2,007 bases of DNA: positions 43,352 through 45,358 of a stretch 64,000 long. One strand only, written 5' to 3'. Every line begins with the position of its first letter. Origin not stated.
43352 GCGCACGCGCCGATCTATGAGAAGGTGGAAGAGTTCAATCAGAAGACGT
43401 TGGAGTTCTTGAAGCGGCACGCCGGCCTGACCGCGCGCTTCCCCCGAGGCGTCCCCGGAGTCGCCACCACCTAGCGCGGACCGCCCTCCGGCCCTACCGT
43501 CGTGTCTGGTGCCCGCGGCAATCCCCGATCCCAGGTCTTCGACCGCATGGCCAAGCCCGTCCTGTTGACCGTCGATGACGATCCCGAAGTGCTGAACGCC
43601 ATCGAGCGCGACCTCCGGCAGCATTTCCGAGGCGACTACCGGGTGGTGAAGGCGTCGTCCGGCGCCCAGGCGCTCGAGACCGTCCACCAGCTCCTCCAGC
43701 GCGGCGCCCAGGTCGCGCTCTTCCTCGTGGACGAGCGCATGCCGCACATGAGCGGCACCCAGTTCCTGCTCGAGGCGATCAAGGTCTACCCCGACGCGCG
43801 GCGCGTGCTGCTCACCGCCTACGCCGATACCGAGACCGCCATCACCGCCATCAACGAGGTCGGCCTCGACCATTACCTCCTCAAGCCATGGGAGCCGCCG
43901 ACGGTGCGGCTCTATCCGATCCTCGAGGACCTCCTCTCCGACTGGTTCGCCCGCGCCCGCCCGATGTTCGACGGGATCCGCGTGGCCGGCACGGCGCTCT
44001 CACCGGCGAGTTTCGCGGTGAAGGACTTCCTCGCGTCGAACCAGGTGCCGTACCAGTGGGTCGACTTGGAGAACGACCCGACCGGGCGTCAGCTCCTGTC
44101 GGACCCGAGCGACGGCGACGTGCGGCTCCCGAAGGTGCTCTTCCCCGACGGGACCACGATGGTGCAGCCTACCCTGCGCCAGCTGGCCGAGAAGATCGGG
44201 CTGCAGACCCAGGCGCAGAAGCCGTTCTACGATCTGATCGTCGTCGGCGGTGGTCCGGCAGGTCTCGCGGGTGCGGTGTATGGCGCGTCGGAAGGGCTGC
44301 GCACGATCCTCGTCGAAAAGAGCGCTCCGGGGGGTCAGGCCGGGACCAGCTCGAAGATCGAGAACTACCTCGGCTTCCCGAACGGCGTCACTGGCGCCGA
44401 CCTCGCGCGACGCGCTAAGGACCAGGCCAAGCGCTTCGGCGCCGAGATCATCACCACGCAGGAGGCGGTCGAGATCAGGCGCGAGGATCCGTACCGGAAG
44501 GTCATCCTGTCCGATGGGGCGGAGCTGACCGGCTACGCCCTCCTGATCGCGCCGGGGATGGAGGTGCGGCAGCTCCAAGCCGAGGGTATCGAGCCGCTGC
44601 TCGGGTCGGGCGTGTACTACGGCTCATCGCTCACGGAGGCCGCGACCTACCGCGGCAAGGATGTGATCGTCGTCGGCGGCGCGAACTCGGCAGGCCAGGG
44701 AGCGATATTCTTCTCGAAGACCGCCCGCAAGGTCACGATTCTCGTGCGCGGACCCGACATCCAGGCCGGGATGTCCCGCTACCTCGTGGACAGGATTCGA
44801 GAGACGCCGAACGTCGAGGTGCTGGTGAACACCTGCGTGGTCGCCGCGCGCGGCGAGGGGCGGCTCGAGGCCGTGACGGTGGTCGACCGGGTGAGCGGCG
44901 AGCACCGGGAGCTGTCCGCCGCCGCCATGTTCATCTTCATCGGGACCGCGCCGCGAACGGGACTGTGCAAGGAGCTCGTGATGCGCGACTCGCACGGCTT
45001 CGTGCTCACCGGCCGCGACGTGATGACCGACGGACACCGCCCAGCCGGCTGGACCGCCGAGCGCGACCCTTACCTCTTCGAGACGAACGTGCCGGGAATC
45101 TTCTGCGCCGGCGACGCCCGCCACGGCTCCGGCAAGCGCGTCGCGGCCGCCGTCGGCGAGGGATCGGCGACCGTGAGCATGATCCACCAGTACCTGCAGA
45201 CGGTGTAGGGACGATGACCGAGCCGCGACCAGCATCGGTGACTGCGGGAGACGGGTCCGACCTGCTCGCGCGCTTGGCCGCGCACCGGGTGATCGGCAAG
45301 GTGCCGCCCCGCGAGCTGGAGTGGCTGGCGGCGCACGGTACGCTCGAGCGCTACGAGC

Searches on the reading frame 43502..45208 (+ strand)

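Call 82: search_protein_families(library=pfam, proteins=[window:43502-45208:+], max_evalue=0.00001)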
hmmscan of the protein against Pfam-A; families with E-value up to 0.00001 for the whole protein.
window:43502-45208:+ (568 aa): 5 families
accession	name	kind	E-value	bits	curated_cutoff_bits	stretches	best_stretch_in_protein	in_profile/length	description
PF07992.20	Pyr_redox_2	-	2e-29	103.3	26.1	1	243-554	1-291/291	Pyridine nucleotide-disulphide oxidoreductase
PF00072.30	Response_reg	-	3.9e-14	53.2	30.2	1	22-134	2-105/111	Response regulator receiver domain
PF13738.12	Pyr_redox_3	-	1.7e-12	47.6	30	1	297-490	79-275/305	Pyridine nucleotide-disulphide oxidoreductase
PF00070.33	Pyr_redox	-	6.3e-08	33.5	22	1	388-460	2-79/82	Pyridine nucleotide-disulphide oxidoreductase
PF12831.13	FAD_oxidored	-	3.3e-07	30.4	27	1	244-280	1-38/416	FAD dependent oxidoreductase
